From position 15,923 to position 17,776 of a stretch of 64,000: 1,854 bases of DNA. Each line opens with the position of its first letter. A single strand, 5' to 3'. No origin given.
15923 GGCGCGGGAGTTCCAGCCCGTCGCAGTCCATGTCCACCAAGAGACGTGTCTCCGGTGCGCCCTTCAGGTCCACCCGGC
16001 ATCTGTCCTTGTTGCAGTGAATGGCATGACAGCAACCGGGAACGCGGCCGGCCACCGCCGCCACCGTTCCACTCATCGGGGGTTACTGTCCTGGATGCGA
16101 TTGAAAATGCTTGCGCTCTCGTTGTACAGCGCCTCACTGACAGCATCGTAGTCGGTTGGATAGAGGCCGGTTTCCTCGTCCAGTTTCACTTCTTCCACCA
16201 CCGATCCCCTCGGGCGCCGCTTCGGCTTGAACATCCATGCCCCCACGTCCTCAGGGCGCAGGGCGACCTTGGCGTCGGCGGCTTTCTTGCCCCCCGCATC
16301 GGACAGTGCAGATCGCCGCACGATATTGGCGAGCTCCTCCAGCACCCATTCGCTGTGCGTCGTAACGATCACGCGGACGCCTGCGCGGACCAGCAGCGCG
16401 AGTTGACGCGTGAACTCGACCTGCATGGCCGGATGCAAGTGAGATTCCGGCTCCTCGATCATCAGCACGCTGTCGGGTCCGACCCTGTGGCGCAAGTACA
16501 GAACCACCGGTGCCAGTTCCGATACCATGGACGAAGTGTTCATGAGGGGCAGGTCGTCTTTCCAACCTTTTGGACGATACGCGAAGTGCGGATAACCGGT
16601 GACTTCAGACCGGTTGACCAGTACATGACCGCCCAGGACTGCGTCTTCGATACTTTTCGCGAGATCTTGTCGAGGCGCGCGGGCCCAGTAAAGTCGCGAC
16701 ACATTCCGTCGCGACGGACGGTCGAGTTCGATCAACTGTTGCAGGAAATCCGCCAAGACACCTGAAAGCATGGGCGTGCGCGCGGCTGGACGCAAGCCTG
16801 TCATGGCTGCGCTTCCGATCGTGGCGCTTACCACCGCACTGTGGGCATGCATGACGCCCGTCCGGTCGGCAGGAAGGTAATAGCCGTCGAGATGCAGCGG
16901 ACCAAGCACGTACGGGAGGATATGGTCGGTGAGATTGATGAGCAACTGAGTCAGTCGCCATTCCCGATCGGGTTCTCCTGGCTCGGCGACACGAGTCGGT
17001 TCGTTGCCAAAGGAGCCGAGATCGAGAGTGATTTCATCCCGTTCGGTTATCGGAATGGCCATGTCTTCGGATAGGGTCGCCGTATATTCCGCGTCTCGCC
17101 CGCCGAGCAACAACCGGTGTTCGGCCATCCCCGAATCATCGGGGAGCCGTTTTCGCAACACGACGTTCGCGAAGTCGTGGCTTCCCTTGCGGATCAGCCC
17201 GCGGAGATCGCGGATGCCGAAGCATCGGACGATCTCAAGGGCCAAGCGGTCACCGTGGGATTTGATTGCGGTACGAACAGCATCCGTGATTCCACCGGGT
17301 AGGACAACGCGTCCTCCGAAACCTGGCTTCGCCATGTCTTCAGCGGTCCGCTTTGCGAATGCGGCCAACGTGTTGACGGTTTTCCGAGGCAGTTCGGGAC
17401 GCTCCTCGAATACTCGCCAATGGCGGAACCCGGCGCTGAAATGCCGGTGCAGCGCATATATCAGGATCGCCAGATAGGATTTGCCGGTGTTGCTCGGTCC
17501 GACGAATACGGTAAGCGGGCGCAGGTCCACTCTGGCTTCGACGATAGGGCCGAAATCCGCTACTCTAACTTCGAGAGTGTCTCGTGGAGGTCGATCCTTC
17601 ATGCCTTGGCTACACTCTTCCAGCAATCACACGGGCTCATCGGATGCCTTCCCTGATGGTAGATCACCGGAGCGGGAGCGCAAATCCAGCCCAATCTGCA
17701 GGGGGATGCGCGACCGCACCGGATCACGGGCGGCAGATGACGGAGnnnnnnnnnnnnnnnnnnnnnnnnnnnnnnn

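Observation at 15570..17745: Low-GC two-gene islet: ABC-type ATPase translationally coupled to a small Cys-rich PD-(D/E)xK-like protein; candidate uncharacterised defence module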

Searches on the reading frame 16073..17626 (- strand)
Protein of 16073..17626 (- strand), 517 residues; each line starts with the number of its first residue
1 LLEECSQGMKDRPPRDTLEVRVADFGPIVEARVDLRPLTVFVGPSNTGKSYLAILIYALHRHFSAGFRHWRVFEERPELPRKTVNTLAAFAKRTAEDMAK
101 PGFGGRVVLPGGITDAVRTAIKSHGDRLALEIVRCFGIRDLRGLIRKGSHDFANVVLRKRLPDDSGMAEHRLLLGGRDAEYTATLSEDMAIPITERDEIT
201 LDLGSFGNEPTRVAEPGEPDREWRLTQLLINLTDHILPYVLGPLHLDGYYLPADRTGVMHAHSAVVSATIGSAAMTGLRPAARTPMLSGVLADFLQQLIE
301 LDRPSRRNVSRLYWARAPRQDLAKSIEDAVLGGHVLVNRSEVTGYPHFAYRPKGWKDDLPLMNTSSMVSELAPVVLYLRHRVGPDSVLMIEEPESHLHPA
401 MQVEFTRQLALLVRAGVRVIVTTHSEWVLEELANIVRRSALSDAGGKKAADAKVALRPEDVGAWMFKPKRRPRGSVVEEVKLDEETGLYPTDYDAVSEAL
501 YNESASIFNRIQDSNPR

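Call 3: search_protein_families(library=pfam, proteins=[window:16073-17626:-], max_evalue=1)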
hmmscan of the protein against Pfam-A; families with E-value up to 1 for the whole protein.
window:16073-17626:- (517 aa): 3 families
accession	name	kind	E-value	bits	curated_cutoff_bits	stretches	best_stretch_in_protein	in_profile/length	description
PF13175.12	AAA_15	-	3.8e-18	66.7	32.1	2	356-428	293-373/374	AAA ATPase domain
PF13304.12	AAA_21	-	4.4e-12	47.1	27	1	358-425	232-299/304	AAA domain, putative AbiEii toxin, Type IV TA system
PF11398.14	DUF2813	-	0.12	12.1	21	1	387-429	286-325/372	Protein of unknown function (DUF2813)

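Call 4: search_protein_families(library=padloc, proteins=[window:16073-17626:-], max_evalue=1)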
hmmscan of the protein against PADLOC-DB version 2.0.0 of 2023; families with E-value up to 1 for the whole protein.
window:16073-17626:- (517 aa): 128 families (the best 25 are shown)
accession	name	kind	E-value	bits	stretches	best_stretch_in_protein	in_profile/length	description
PDLC04033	PD-T4-4_A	-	9.3e-35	118.7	2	319-508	266-455/460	-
PDLC04664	PDC-M47A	-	6e-25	86.1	2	330-436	272-373/461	-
PDLC04032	PD-T4-4_A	-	1.5e-24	84.8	2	347-512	309-470/474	-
PDLC03878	NsnB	-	8.3e-21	73.1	2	335-485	188-321/345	-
PDLC02979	AriA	-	1.5e-19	69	2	356-428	292-372/373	-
PDLC02980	AriA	-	9.4e-15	53.3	1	329-425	220-299/304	-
PDLC04214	HEC-02A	-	2.6e-13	48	2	362-441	214-294/338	-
PDLC04710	PDC-M56A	-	4.3e-13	47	2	388-431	244-287/382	-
PDLC04178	HEC-01A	-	5.1e-11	40.2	2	383-430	286-332/399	-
PDLC02358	Old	-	1.2e-10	38.8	2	384-430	284-330/578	Old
PDLC04179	HEC-01A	-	2.5e-10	38.1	2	385-432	360-408/459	-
PDLC00067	GajA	-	3.7e-10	36.9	2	386-429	306-346/604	AAA ATPase domain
PDLC00091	GajA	-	5.7e-10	36.6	1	386-426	298-339/627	AAA ATPase domain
PDLC00303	PtuA1|PtuA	-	6.3e-10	36.7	1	359-428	211-281/386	AAA ATPase domain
PDLC00063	GajA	-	1.2e-09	35.4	1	387-432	347-403/679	AAA ATPase domain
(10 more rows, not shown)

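Call 5: search_protein_families(library=ncbifam, proteins=[window:16073-17626:-], max_evalue=1)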
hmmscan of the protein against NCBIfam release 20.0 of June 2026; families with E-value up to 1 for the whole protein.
window:16073-17626:- (517 aa): 11 families
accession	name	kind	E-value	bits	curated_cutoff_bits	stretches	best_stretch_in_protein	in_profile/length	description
NF041760.1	PtuA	equivalog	0.00043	19.3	500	1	387-432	379-423/524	retron Ec78 anti-phage system effector ATPase PtuA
NF047739.1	antiphage_MADS3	equivalog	0.00086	18.6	420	1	377-431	332-381/427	methylation-associated defense system AAA family ATPase MAD3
TIGR02857.1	CydD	equivalog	0.013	14.4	435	1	385-436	477-527/529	thiol reductant ABC exporter subunit CydD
TIGR02673.1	FtsE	equivalog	0.014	15.1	264.85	1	386-432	157-203/214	cell division ATP-binding protein FtsE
TIGR04435.1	restrict_AAA_1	hypoth_equivalog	0.02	13.6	300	1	384-429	418-470/568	restriction system-associated AAA family ATPase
NF010068.0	PRK13548.1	equivalog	0.051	12.7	261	1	371-424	148-201/261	heme ABC transporter ATP-binding protein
NF038234.1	retron_eff_Eco8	equivalog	0.06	11.9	250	1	385-431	273-327/679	retron Eco8 family effector endonuclease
NF002981.0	PRK03695.1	equivalog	0.074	12.4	281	1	371-424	141-195/253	vitamin B12 ABC transporter ATP-binding protein BtuD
TIGR01166.1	cbiO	subfamily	0.14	11.7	211.8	1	386-424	147-185/190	cobalt ABC transporter, ATP-binding protein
NF010060.0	PRK13537.1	equivalog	0.14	11.1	521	1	384-462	164-239/314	nodulation factor ABC transporter ATP-binding protein NodI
NF007027.0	PRK09493.1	equivalog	0.17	11.2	379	0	387-425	157-195/240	glutamine ABC transporter ATP-binding protein GlnQ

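Call 12: find_homologous_proteins(query=window:16073-17602:-, max_evalue=0.001)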
Query window:16073-17602:- (509 aa): 6254 proteins with E <= 0.001 among 8000 candidates; the best 120 are listed.
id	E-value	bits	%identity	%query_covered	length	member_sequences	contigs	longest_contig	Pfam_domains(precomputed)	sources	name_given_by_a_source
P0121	1.0e-193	663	64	100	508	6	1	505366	PF13175.13,PF13304.13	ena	-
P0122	6.3e-190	650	62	100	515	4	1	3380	PF13175.13,PF13304.13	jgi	jgi:hypothetical protein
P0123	1.1e-188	646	62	100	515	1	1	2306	PF13175.13,PF13304.13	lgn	-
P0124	3.9e-188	645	61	100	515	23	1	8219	PF13175.13,PF13304.13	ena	-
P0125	1.9e-187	642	61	99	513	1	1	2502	PF13175.13,PF13304.13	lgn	-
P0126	1.7e-183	629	61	98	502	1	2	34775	PF13175.13,PF13304.13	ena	-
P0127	3.1e-177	609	59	100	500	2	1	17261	PF13175.13,PF13304.13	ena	-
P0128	5.6e-176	604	59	99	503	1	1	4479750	PF13175.13,PF13304.13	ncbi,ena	-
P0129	6.1e-174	598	56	100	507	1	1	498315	PF13175.13,PF13304.13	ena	-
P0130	1.5e-173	596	59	100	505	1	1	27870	PF13175.13,PF13304.13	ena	-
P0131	1.6e-173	596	58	100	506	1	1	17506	PF13175.13,PF13304.13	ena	-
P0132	1.0e-172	594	58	100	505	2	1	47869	PF13175.13,PF13304.13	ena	-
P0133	8.6e-172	591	59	100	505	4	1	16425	PF13175.13,PF13304.13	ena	-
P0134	1.1e-171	590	58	99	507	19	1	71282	PF13175.13,PF13304.13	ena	-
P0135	5.0e-171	588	57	99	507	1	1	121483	PF13175.13,PF13304.13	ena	-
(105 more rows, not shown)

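Call 14: find_encoding_contigs(protein=P0121, flank=6000, max_places=3)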
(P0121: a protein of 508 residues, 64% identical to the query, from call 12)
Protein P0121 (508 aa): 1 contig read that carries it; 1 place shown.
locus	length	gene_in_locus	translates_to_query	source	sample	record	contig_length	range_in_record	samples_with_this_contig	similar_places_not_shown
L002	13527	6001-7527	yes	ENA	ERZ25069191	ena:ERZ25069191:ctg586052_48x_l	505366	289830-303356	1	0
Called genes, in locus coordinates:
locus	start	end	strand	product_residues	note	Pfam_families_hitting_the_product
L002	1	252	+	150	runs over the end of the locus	PF01850:PIN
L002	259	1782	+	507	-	-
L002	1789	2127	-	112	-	-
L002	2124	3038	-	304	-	-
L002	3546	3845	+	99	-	-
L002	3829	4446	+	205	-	-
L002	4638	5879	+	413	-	PF04909:Amidohydro_2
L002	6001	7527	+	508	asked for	PF13304:AAA_21, PF13175:AAA_15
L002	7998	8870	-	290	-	PF01551:Peptidase_M23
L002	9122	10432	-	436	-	PF13489:Methyltransf_23, PF01209:Ubie_methyltran, PF08241:Methyltransf_11, PF08242:Methyltransf_12, PF13649:Methyltransf_25, PF13847:Methyltransf_31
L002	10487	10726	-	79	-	-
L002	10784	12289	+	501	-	PF00682:HMGL-like, PF02436:PYC_OADA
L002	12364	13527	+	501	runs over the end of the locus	PF00682:HMGL-like, PF02436:PYC_OADA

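Call 16: find_encoding_contigs(protein=P0128, flank=6000, max_places=3)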
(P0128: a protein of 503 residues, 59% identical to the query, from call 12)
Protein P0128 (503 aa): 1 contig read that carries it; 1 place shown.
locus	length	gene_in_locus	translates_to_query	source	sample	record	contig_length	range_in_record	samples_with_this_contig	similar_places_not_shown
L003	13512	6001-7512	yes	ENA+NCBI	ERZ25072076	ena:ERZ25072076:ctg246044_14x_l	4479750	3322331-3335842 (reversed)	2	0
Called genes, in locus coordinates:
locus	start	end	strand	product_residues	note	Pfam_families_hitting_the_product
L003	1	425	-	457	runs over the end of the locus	PF20465:MmeI_hel, PF20473:MmeI_Mtase, PF07669:Eco57I (weak)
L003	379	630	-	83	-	-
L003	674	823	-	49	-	-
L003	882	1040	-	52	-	-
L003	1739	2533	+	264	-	PF05721:PhyH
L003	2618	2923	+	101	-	PF06634:DUF1156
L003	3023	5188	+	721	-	PF00580:UvrD-helicase (faint), PF13538:UvrD_C_2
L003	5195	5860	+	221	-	PF10053:DUF2290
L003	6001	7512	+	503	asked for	PF13175:AAA_15 (weak), PF13304:AAA_21, PF13175:AAA_15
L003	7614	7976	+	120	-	-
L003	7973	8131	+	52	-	-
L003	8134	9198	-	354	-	PF01734:Patatin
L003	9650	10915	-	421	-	PF18144:SMODS, PF21654:DncV-like_NTFase (weak)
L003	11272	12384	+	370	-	PF01381:HTH_3, PF13560:HTH_31, PF06114:Peptidase_M78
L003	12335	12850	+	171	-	PF11848:DUF3368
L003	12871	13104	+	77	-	PF06634:DUF1156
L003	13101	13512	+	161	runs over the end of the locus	-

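Call 32: search_dna_similar(query=window:16073-17602:-, collection=plasmids, mode=protein, max_evalue=0.00001, max_rows=25)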
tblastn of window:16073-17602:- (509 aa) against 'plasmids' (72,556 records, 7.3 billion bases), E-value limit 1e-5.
Records with a match: 24; places in all: 24; records where one place covers at least 80% of the query: 0.
Best place of each record, by identity: <60% 24.
By first word of the organism name: Klebsiella 12; Escherichia 9; Bernardetia 1; Serratia 1; Annamia 1.
By predicted mobility (MOB-suite, as given by PLSDB): non-mobilizable 17; conjugative 4; mobilizable 3.
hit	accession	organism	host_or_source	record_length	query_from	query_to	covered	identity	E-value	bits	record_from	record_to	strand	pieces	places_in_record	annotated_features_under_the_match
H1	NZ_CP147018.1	Bernardetia sp. Wsw4-3y2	Red alga,Red algae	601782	213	486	54%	25.9%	2e-11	74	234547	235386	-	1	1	AAA family ATPase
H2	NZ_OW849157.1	Serratia marcescens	Homo sapiens,Complejo Asistencial ...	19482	285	428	28%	31.0%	5e-9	67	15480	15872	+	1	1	AAA family ATPase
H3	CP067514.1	Klebsiella pneumoniae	Homo sapiens,other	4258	307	426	24%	32.2%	1e-8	65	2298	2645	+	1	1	AAA family ATPase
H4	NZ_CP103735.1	Klebsiella pneumoniae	Homo sapiens,blood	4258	307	426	24%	32.2%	1e-8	65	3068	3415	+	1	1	AAA family ATPase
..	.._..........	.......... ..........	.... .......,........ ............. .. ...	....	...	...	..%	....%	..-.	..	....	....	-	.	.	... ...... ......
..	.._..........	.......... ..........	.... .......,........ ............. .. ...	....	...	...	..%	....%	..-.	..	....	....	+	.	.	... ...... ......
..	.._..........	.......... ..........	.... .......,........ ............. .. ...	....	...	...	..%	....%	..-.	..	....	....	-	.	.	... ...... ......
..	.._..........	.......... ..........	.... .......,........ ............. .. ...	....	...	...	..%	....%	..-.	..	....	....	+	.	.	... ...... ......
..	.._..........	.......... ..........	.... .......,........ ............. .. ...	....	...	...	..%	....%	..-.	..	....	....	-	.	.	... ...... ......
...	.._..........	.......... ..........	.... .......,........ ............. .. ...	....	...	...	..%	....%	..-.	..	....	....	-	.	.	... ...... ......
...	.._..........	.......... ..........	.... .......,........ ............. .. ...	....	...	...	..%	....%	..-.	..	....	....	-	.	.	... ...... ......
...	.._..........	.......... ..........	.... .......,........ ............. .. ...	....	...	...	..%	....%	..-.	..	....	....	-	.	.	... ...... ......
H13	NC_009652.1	Klebsiella pneumoniae subsp. pneumoniae MGH 78578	-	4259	307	426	24%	32.2%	2e-8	65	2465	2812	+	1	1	AAA family ATPase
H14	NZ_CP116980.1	Escherichia coli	Sus scrofa,whole genome,feces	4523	307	426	24%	32.2%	2e-8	64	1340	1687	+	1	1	AAA family ATPase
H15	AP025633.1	Annamia dubia NIES-4383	-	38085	322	428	21%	30.8%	2e-10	71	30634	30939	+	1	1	hypothetical protein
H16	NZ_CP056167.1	Escherichia marmotae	culture,Freshwater sample from upstream ...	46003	345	426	16%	36.6%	9e-9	66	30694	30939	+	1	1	AAA family ATPase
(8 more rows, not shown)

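Call 33: search_dna_similar(query=window:16073-17602:-, collection=phages, mode=protein, max_evalue=0.00001, max_rows=25)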
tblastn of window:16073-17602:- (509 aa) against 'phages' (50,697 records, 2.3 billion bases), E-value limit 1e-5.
Records with a match: 3; places in all: 3; records where one place covers at least 80% of the query: 0.
Best place of each record, by identity: <60% 3.
By first word of the organism name: Vibrio 3.
By host as written in the record: Vibrio cyclitrophicus 2; Vibrio cyclitrophicus 10N.222.45.E8 1.
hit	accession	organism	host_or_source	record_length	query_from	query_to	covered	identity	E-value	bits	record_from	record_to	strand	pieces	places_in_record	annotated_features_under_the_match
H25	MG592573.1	Vibrio phage 1.202.O._10N.222.45.E8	Vibrio cyclitrophicus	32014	238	505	53%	24.2%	1e-8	64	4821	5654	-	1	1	AAA domain protein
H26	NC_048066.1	Vibrio phage 1.202.O._10N.222.45.E8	Vibrio cyclitrophicus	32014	238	505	53%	24.2%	1e-8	64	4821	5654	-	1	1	AAA family ATPase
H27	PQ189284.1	Vibrio phage 10N.222.45.E8_PE001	Vibrio cyclitrophicus 10N.222.45.E8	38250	238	505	53%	24.2%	1e-8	64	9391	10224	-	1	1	hypothetical protein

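Call 59: search_solved_structures(query=window:16073-17602:-, max_evalue=0.01)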
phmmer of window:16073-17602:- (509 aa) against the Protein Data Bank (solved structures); distinct sequences matched with E-value up to 0.01: 0.

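Call 69: predict_structure(alignment_id=A3)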
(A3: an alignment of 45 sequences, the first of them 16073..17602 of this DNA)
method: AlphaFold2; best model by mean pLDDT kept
length: 509 residues; sequences in the alignment: 45
mean_pLDDT: 78.0   pTM: 0.83
mean pLDDT of the five models: 78.0, 74.4, 73.7, 69.0, 68.9
residues with pLDDT >= 90: 131; 70-90: 247; 50-70: 71; < 50: 60
segments of 3 or more residues with pLDDT < 50: 1-5, 259-277, 298-310, 437-443, 496-502, 504-509
pLDDT, mean of each block of 10 residues (from residue 1): 55 95 96 86 95 80 60 86 88 84 89 86 91 87 90 80 92 90 80 71 53 81 87 91 75 55 41 51 86 62 41 78 86 78 91 79 85 88 83 87 91 89 87 56 71 92 91 83 61 50 45
secondary structure, 60 per line:
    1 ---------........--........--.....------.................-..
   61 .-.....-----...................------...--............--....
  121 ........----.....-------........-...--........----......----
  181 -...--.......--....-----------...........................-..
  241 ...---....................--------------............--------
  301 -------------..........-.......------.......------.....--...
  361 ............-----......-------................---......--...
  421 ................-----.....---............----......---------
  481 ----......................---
elements in order: E10-17 E20-27 E30-34 H41-57 H63-67 H73-91 E98-100 H103-114 H117-128 H133-136 E145-152 E159-166 E171-176 E182-184 H187-193 H196-199 H211-237 E239-243 H247-266 H281-292 H314-323 E325-331 E338-344 H358-372 E378-383 H391-406 E410-415 H418-436 H442-446 E453-461 E466-471 H485-506

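Call 76: fold_search(model_id=the predicted structure, library=pdb)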
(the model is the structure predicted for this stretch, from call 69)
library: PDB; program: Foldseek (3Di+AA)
matches with E <= 10: 1225; with E <= 0.001: 202
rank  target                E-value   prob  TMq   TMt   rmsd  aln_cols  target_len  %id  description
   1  9n69_C                1.7e-10  1.00  0.35  0.39  22.5       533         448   14  Structure of the retron IA complex with HNH nuclease in the "down" orientation (released 2025-04-23)
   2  9n6b_B                2.8e-10  1.00  0.35  0.34  19.6       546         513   12  Structure of the retron IA complex with HNH nuclease in the "up" orientation (released 2025-04-23)
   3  9nnk_C                3.0e-10  1.00  0.34  0.32  16.9       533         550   13  Cryo-EM structure of Retron-displaced free PtuAB complex, PtuA:PtuB (4:2) (released 2025-10-08)
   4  8eea_B                3.2e-10  1.00  0.37  0.48  13.6       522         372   12  Structure of E.coli Septu (PtuAB) complex (released 2023-12-27)
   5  9n69_D                4.3e-10  1.00  0.35  0.40  15.3       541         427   12  Structure of the retron IA complex with HNH nuclease in the "down" orientation (released 2025-04-23)
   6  9nnh_C                5.0e-10  1.00  0.34  0.32  19.6       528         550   13  Cryo-EM structure of the Retron Ec78 complex, PtuA:PtuB:RT (4:2:2) (released 2025-10-08)
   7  9n69_A                5.3e-10  1.00  0.36  0.35  13.6       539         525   13  Structure of the retron IA complex with HNH nuclease in the "down" orientation (released 2025-04-23)
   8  9n6b_A                5.8e-10  1.00  0.36  0.35  15.9       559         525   12  Structure of the retron IA complex with HNH nuclease in the "up" orientation (released 2025-04-23)
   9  9l7p_D                7.2e-10  1.00  0.35  0.39  17.5       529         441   13  Cryo-EM structure of retron Ec78 system complex (released 2025-12-10)
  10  8rok_C                8.0e-10  1.00  0.36  0.45  20.9       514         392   12  Human cohesin SMC3-HD(EQ)/RAD21-N complex - ATP-Mg-bound conformation - Form 1 (released 2024-09-11)
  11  8eea_A                8.4e-10  1.00  0.37  0.47  14.8       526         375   11  Structure of E.coli Septu (PtuAB) complex (released 2023-12-27)
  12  9n6b_C                8.4e-10  1.00  0.35  0.39  22.2       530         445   13  Structure of the retron IA complex with HNH nuclease in the "up" orientation (released 2025-04-23)
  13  9n69_B                9.3e-10  1.00  0.35  0.34  19.9       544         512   13  Structure of the retron IA complex with HNH nuclease in the "down" orientation (released 2025-04-23)
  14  9kjx_C                1.0e-09  1.00  0.34  0.33  18.9       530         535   13  Cryo-EM structure of the Retron-Eco7 complex (state 1) (released 2025-11-12)
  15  9nnb_C                1.0e-09  1.00  0.35  0.33  18.6       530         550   14  Cryo-EM structure of the Retron Ec78 complex, PtuA:PtuB:RT (4:2:1) (released 2025-10-08)
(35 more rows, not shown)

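Call 84: get_annotated_region(hit=H16, flank=3000)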
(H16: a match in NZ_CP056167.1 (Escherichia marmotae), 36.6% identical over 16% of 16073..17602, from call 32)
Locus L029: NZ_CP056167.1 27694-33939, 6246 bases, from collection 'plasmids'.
description: Escherichia marmotae strain RHBSTW-00777 plasmid pRHBSTW-00777_3, complete sequence
organism: Escherichia marmotae (NCBI taxid 1499973)
taxonomy: Bacteria; Pseudomonadota; Gammaproteobacteria; Enterobacterales; Enterobacteriaceae; Escherichia; Escherichia marmotae
host: -; source: culture,Freshwater sample from upstream of wastewater treatment plant; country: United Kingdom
typing (MOB-suite, as given by PLSDB): conjugative; replicon IncX4; relaxase MOBP; mating-pair formation MPF_T
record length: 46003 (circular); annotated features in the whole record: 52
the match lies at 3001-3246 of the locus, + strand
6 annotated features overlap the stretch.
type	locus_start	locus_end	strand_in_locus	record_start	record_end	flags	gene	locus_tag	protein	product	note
CDS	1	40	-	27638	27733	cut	dqlB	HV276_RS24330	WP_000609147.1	DinQ-like type I toxin DqlB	-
CDS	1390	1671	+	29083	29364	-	-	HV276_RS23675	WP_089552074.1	hypothetical protein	-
CDS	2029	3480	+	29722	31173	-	-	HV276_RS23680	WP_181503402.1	AAA family ATPase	-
CDS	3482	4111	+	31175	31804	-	-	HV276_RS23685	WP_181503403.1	hypothetical protein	-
CDS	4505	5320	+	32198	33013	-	-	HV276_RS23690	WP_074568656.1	tyrosine-type recombinase/integrase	GO:0015074 - DNA integration [Evidence IEA]; GO:0006310 - DNA recombination [Evidence IEA]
CDS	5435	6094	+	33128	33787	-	-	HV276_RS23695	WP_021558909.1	division plane positioning ATPase MipZ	-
